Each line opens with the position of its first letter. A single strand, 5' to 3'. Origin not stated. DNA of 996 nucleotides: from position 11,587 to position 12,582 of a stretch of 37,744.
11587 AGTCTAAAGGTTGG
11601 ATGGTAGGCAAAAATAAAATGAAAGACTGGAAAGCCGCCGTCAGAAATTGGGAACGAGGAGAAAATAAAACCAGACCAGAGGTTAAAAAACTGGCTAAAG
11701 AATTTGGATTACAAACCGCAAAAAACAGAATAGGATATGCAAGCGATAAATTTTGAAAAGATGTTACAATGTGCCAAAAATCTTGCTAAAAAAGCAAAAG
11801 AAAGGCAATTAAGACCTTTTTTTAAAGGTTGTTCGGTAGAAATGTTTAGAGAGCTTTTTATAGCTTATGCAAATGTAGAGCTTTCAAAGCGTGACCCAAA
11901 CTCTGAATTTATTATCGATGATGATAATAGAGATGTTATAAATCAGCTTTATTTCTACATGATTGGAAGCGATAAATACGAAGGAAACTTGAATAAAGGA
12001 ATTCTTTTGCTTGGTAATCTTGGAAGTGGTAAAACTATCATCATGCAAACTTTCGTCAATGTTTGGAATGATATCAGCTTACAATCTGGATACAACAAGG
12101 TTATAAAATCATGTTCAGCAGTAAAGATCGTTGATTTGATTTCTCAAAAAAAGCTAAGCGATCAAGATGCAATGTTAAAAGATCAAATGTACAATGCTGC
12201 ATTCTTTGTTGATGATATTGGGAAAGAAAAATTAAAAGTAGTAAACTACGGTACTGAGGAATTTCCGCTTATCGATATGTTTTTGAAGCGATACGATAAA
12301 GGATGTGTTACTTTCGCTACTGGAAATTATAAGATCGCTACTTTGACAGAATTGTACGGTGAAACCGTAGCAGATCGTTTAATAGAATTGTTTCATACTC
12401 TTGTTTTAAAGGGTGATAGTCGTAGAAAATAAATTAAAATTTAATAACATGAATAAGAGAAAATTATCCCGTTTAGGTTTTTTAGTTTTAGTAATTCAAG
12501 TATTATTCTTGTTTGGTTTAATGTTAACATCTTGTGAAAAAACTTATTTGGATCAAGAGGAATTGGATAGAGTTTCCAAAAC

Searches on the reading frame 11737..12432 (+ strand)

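Call 9: search_protein_families(library=pfam, proteins=[window:11737-12432:+], max_evalue=0.1)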
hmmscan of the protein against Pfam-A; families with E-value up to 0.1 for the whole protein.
window:11737-12432:+ (231 aa): 6 families
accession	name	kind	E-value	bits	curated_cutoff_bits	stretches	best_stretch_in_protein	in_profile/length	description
PF12775.13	AAA_7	-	0.0018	18.3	25.8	1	86-164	33-112/181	P-loop containing dynein motor region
PF25199.1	nSTAND_NTPase5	-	0.012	15.9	34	1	63-108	20-63/145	Novel STAND NTPase 5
PF20720.3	nSTAND3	-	0.019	15.1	27.2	1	86-166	17-80/155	Novel STAND NTPase 3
PF24886.1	DUF7740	-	0.022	15.3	28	1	9-36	24-51/65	Domain of unknown function (DUF7740)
PF05729.18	NACHT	-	0.026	14.8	26.7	1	89-118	3-32/167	NACHT domain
PF02367.23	TsaE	-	0.034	14.5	26.6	1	86-109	21-44/128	Threonylcarbamoyl adenosine biosynthesis protein TsaE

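Call 10: search_protein_families(library=phrogs, proteins=[window:11737-12432:+], max_evalue=0.1)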
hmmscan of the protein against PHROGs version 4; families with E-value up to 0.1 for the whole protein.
window:11737-12432:+ (231 aa): 4 families
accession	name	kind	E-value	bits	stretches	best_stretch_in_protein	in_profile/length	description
phrog_3277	-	DNA, RNA and nucleotide metabolism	2e-15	58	1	81-231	5-154/168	DnaC-like helicase loader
phrog_50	-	DNA, RNA and nucleotide metabolism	5.7e-14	53.1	1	81-231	363-511/570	DnaC-like helicase loader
phrog_14628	-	unknown function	0.00014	22.3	1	81-219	44-181/346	-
phrog_5156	-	unknown function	0.08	12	1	82-178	407-477/824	-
